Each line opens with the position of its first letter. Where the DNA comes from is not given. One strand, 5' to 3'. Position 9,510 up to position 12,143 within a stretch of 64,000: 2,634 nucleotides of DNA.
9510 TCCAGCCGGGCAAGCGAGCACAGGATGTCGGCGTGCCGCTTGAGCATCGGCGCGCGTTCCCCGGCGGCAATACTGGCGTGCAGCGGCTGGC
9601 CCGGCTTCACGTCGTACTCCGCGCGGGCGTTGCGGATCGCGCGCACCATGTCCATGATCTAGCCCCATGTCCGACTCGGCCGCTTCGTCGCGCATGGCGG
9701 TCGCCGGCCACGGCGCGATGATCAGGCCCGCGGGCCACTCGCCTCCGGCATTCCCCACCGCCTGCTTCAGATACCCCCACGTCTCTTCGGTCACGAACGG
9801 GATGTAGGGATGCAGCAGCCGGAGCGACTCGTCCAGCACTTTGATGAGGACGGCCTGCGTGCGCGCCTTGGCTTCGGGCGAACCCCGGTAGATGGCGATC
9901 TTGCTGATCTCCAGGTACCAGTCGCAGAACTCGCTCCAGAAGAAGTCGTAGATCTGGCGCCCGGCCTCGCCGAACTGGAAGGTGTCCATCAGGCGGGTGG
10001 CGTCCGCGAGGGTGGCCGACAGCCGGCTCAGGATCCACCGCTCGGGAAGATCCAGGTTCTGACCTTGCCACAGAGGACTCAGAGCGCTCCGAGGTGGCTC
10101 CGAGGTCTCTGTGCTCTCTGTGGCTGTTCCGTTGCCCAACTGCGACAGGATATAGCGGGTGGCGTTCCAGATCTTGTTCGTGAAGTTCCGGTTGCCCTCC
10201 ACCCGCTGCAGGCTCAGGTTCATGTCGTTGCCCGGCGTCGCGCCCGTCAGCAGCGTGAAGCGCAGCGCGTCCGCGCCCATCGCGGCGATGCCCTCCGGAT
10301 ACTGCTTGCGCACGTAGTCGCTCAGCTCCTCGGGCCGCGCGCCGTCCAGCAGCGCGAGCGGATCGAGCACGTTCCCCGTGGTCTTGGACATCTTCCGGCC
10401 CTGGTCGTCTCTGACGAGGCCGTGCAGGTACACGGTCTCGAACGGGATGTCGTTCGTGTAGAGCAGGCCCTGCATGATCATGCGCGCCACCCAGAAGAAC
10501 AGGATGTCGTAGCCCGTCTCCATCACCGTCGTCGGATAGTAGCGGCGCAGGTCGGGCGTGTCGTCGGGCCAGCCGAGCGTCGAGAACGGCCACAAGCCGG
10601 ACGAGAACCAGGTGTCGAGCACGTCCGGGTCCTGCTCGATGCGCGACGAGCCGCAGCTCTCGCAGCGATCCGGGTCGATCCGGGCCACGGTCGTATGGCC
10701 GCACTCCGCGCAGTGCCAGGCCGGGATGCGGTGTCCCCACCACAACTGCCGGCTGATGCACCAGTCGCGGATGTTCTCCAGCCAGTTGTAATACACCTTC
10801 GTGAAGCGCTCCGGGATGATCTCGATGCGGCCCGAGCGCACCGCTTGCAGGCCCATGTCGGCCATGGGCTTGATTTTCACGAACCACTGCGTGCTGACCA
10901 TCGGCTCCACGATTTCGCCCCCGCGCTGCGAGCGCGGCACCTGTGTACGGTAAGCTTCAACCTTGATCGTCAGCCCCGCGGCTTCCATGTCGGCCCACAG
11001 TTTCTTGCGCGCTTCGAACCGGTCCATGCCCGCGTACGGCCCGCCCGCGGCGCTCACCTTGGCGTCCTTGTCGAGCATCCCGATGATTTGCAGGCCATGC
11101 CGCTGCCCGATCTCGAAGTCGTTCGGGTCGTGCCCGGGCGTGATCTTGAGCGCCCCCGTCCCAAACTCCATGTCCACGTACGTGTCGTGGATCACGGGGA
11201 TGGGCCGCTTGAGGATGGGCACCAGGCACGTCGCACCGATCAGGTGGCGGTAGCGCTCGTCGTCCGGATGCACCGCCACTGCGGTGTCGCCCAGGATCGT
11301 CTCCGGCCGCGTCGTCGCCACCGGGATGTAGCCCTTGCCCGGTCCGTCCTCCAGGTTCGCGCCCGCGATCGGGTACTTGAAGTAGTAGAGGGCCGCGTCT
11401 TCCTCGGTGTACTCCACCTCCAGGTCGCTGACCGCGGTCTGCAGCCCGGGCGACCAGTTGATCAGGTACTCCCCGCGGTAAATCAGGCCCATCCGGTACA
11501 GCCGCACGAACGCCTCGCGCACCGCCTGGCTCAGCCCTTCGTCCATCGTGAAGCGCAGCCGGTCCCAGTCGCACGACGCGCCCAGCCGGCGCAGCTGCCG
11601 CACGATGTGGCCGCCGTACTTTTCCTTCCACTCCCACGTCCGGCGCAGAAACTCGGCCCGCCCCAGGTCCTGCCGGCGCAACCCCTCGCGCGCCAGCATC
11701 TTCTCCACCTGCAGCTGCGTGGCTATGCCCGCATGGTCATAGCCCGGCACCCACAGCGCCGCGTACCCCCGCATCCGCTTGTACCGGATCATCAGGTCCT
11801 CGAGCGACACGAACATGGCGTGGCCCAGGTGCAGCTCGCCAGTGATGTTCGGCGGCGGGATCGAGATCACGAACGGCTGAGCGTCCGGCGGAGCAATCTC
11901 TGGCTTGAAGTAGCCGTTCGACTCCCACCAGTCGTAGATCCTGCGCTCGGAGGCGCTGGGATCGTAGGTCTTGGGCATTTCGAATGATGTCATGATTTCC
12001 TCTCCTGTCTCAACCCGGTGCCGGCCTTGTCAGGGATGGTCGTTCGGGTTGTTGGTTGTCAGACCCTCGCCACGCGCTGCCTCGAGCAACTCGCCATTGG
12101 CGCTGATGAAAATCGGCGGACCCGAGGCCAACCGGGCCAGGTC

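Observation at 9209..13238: A vapBC toxin-antitoxin module sits between a Val T-box riboswitch and its cognate valS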

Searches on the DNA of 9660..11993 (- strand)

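Call 38: search_rna_families(sources=[L001, L002, L081, L084, L085, L086, L087, L089, L090, L109, L110, L136, L139, L143], threshold=evalue, max_evalue=0.001)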
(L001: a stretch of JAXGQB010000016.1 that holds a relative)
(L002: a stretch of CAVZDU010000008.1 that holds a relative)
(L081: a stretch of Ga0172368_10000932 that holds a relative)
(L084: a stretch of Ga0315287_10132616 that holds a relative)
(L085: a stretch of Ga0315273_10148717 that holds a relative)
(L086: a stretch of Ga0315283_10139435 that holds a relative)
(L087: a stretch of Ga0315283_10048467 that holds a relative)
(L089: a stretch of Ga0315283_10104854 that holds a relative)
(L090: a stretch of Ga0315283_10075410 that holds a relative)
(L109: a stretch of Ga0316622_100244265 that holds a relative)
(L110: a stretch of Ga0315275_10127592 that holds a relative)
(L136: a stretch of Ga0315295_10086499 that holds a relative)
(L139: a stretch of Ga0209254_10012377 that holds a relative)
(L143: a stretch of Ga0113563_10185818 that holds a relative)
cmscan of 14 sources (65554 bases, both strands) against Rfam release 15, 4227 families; matches with E-value up to 0.001: 14.
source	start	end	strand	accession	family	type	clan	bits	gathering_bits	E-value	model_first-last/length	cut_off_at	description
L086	101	379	+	RF00230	T-box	Cis-reg; leader;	-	105.4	93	3.1e-22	1-219/219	no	T-box leader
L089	1642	1914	+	RF00230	T-box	Cis-reg; leader;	-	100.5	93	5.7e-21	1-219/219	no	T-box leader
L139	2315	2588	+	RF00230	T-box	Cis-reg; leader;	-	100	93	8e-21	1-219/219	no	T-box leader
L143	400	656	+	RF00230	T-box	Cis-reg; leader;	-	93.7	93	3.2e-19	1-219/219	no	T-box leader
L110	972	1269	+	RF00230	T-box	Cis-reg; leader;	-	92.9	93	5.1e-19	1-219/219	no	T-box leader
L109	493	749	+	RF00230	T-box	Cis-reg; leader;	-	92.6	93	6.4e-19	1-219/219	no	T-box leader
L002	5698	5962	+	RF00230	T-box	Cis-reg; leader;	-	89.3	93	4.3e-18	1-219/219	no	T-box leader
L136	1029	1333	+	RF00230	T-box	Cis-reg; leader;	-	83.8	93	1.2e-16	1-219/219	no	T-box leader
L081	2178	2489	+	RF00230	T-box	Cis-reg; leader;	-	83.7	93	1.2e-16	1-219/219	no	T-box leader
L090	2255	2571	+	RF00230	T-box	Cis-reg; leader;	-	82.9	93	2e-16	1-219/219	no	T-box leader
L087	1402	1682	+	RF00230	T-box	Cis-reg; leader;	-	81.7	93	4e-16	1-219/219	no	T-box leader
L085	1736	2052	+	RF00230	T-box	Cis-reg; leader;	-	81.6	93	4.2e-16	1-219/219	no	T-box leader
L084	1417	1729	+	RF00230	T-box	Cis-reg; leader;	-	75.9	93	1.2e-14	1-219/219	no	T-box leader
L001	5659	5957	+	RF00230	T-box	Cis-reg; leader;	-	69.5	93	5.7e-13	1-219/219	no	T-box leader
